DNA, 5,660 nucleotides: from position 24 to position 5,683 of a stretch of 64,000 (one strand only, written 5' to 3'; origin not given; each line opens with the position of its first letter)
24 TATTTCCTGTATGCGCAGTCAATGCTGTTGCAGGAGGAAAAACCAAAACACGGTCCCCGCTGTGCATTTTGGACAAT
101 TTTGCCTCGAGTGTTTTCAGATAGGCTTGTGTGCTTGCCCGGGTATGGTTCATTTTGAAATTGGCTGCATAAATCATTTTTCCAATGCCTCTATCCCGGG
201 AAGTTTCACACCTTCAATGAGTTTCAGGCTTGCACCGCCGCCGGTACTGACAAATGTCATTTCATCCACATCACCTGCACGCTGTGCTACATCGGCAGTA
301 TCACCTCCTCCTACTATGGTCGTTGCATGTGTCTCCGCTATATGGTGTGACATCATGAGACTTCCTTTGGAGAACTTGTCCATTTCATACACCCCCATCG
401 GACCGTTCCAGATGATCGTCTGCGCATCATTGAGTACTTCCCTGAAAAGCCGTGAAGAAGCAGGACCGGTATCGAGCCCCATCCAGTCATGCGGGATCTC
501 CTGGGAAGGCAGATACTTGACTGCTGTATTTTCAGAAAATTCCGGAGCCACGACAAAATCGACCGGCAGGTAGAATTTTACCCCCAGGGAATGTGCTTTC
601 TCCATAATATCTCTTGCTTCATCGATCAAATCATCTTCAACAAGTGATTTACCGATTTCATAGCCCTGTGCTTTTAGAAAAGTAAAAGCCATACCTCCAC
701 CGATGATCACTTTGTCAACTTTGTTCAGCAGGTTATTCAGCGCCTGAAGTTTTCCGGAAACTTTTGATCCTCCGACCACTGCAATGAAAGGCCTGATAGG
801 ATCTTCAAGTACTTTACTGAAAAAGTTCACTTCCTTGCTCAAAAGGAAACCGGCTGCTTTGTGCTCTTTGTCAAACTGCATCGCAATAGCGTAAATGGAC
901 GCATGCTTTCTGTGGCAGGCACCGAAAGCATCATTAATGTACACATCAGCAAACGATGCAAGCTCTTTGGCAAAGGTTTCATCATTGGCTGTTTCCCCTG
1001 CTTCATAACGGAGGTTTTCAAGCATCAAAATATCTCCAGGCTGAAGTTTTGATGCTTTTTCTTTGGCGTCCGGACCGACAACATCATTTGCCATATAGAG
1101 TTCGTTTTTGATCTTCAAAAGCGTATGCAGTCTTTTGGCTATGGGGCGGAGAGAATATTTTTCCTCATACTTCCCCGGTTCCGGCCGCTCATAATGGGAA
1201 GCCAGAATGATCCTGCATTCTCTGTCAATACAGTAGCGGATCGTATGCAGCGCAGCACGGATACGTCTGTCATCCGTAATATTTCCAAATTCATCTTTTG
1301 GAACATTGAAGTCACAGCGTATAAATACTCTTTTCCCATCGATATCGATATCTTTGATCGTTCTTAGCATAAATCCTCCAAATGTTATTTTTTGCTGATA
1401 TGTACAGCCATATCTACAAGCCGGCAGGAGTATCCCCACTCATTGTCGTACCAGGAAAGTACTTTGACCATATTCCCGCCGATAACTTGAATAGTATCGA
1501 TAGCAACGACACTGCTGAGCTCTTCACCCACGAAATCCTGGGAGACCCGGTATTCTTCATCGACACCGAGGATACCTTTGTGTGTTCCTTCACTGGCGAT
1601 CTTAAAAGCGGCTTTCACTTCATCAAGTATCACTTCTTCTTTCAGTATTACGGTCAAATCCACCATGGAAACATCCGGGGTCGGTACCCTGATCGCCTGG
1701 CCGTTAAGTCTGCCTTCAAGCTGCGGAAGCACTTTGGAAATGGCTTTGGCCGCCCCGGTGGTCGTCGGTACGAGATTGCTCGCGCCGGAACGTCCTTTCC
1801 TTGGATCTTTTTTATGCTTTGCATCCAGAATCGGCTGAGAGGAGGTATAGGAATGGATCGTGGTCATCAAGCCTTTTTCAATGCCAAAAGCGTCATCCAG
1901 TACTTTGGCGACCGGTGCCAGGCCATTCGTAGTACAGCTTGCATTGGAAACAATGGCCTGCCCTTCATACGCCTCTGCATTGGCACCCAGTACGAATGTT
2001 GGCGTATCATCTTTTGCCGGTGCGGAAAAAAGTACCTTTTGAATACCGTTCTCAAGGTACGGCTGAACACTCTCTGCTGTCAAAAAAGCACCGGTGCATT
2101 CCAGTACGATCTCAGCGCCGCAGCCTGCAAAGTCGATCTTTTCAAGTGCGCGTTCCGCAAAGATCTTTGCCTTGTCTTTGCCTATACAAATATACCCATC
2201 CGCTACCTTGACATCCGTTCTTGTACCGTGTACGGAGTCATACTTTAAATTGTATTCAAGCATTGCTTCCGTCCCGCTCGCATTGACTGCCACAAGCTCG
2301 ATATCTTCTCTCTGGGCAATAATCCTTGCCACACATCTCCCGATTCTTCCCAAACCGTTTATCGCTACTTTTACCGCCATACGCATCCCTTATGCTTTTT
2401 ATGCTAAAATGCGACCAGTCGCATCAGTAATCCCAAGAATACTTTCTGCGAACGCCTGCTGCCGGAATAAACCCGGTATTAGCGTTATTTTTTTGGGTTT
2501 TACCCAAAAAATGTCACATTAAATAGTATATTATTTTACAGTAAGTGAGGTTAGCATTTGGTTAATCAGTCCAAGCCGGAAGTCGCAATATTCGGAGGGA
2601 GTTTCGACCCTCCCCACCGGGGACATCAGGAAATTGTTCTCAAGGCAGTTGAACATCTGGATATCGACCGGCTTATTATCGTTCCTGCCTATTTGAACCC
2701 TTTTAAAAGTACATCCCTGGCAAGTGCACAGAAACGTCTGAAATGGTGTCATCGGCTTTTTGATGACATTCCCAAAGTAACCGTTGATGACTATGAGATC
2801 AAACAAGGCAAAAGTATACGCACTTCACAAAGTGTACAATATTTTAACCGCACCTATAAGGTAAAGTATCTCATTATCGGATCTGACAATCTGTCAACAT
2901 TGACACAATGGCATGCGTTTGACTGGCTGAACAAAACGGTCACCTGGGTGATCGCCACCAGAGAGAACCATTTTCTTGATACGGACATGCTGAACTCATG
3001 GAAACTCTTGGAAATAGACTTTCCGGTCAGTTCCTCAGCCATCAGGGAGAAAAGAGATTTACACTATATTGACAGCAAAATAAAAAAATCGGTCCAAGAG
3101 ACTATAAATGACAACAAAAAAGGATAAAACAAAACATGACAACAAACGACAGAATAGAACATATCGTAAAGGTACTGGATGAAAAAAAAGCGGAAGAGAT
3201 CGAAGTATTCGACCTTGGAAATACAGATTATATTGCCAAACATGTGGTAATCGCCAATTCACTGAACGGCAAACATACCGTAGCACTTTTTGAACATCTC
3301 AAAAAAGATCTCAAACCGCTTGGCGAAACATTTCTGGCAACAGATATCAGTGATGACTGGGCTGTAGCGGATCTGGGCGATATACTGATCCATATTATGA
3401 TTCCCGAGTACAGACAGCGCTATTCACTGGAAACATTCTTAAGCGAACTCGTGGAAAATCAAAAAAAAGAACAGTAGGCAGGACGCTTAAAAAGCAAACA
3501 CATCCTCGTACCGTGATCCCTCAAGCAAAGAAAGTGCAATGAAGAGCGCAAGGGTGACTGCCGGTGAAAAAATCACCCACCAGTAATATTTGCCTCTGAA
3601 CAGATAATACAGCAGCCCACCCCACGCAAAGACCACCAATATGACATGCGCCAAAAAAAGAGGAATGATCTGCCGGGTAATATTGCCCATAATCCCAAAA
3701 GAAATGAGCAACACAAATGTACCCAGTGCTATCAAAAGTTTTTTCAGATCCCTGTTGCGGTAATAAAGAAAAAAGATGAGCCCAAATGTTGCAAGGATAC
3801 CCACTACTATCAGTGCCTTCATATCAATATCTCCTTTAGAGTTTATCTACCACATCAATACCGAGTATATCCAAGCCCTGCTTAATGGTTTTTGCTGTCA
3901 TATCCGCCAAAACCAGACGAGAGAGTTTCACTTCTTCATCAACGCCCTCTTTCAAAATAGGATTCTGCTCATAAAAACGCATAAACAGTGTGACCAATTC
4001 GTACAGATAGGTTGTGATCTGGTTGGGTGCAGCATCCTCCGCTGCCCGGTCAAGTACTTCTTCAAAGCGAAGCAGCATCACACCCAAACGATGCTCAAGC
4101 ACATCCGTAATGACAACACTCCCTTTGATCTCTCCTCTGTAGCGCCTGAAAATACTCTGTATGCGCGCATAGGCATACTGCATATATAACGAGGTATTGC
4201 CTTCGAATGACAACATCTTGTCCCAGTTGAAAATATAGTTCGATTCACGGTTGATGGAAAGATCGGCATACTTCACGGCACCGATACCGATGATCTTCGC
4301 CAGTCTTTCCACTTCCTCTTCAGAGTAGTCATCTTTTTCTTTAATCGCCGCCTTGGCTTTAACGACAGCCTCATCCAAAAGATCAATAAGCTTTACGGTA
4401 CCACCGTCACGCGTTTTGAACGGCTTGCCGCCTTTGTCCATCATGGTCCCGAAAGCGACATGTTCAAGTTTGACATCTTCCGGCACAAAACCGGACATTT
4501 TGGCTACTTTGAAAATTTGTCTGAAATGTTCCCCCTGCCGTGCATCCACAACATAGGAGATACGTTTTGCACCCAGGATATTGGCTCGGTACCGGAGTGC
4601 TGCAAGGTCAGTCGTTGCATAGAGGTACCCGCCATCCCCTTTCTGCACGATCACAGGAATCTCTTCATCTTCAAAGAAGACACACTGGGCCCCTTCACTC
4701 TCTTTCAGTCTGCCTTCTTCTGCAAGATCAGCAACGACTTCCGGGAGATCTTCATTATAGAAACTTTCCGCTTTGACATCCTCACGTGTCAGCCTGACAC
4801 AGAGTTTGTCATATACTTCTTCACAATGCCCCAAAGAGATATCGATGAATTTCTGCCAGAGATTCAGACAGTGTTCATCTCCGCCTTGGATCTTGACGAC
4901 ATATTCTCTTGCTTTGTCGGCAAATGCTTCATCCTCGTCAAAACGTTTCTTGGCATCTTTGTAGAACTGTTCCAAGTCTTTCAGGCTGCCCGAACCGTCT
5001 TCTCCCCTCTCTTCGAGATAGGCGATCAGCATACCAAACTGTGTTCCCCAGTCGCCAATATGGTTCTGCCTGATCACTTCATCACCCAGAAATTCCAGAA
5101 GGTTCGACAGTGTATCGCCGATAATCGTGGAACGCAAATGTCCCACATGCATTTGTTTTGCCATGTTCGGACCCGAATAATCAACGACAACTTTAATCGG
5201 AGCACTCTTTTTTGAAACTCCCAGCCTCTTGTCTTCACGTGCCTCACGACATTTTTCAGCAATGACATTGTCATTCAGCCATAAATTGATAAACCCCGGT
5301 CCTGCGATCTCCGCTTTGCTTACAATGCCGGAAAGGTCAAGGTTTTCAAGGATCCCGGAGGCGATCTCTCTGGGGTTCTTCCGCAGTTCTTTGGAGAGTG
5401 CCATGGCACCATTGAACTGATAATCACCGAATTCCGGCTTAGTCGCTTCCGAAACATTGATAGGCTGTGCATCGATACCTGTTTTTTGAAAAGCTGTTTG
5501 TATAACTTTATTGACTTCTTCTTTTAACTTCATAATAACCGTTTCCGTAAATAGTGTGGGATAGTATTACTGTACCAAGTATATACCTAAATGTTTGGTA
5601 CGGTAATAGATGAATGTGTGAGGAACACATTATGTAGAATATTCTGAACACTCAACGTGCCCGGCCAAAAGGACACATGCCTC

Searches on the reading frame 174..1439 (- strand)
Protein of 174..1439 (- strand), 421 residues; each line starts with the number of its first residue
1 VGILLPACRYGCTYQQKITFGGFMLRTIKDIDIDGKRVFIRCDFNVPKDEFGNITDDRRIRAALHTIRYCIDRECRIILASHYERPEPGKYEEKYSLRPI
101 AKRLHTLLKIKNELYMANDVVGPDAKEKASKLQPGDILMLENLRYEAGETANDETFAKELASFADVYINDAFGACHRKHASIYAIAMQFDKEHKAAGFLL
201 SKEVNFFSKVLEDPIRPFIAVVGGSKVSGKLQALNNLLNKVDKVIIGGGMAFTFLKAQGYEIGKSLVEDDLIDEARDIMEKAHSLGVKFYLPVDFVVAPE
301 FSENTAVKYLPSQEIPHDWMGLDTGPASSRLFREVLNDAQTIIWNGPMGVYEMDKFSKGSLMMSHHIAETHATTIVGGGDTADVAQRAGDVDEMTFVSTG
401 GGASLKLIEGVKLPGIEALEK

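Call 51: search_protein_families(library=pfam, proteins=[window:174-1439:-], max_evalue=0.000001)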
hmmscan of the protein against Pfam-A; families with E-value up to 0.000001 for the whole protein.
window:174-1439:- (421 aa): 1 family
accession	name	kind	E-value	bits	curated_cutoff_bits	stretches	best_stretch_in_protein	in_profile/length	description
PF00162.24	PGK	-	1.4e-148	495.4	27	1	28-410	1-378/379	Phosphoglycerate kinase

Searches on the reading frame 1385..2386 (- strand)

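Call 51: search_protein_families(library=pfam, proteins=[window:1385-2386:-], max_evalue=0.000001)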
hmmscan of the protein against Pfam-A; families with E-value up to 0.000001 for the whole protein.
window:1385-2386:- (333 aa): 2 families
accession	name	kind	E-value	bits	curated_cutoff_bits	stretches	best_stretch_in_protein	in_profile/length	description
PF02800.25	Gp_dh_C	-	6.4e-61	205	24.4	1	156-313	1-158/158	Glyceraldehyde 3-phosphate dehydrogenase, C-terminal domain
PF00044.30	Gp_dh_N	-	2.3e-28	98.9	31.7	1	5-103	1-100/101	Glyceraldehyde 3-phosphate dehydrogenase, NAD binding domain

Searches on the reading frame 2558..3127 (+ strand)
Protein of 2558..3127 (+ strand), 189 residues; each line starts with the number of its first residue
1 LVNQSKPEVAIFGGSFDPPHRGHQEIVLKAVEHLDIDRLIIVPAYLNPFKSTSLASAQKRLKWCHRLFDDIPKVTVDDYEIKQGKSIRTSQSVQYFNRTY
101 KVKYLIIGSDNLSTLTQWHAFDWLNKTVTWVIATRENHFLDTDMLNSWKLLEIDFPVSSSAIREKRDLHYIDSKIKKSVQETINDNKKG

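Call 51: search_protein_families(library=pfam, proteins=[window:2558-3127:+], max_evalue=0.000001)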
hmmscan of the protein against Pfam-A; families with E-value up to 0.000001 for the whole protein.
window:2558-3127:+ (189 aa): 1 family
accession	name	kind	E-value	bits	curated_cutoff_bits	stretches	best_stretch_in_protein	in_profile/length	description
PF01467.32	CTP_transf_like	-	7.8e-22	78.3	21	1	11-165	1-133/133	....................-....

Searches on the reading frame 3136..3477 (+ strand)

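Call 71: search_protein_families(library=pfam, proteins=[window:3136-3477:+], max_evalue=0.001)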
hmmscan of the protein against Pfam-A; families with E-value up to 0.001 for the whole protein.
window:3136-3477:+ (113 aa): 1 family
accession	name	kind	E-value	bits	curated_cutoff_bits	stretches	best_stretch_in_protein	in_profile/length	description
PF02410.21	RsfS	-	1.4e-20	73.8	21.6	1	9-101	2-97/98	Ribosomal silencing factor during starvation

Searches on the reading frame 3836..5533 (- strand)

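Call 51: search_protein_families(library=pfam, proteins=[window:3836-5533:-], max_evalue=0.000001)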
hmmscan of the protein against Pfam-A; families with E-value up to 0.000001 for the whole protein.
window:3836-5533:- (565 aa): 3 families
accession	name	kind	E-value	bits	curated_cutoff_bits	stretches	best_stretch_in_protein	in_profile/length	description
PF00750.26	tRNA-synt_1d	-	1.8e-124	415.6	23.3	1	108-437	15-349/349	tRNA synthetases class I (R), catalytic domain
PF05746.21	DALR_1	-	5.5e-28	97.8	22.3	1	451-565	1-117/117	DALR anticodon binding domain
PF03485.21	Arg_tRNA_synt_N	-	1.2e-23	84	21.5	1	3-85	3-84/85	Arginyl tRNA synthetase N terminal domain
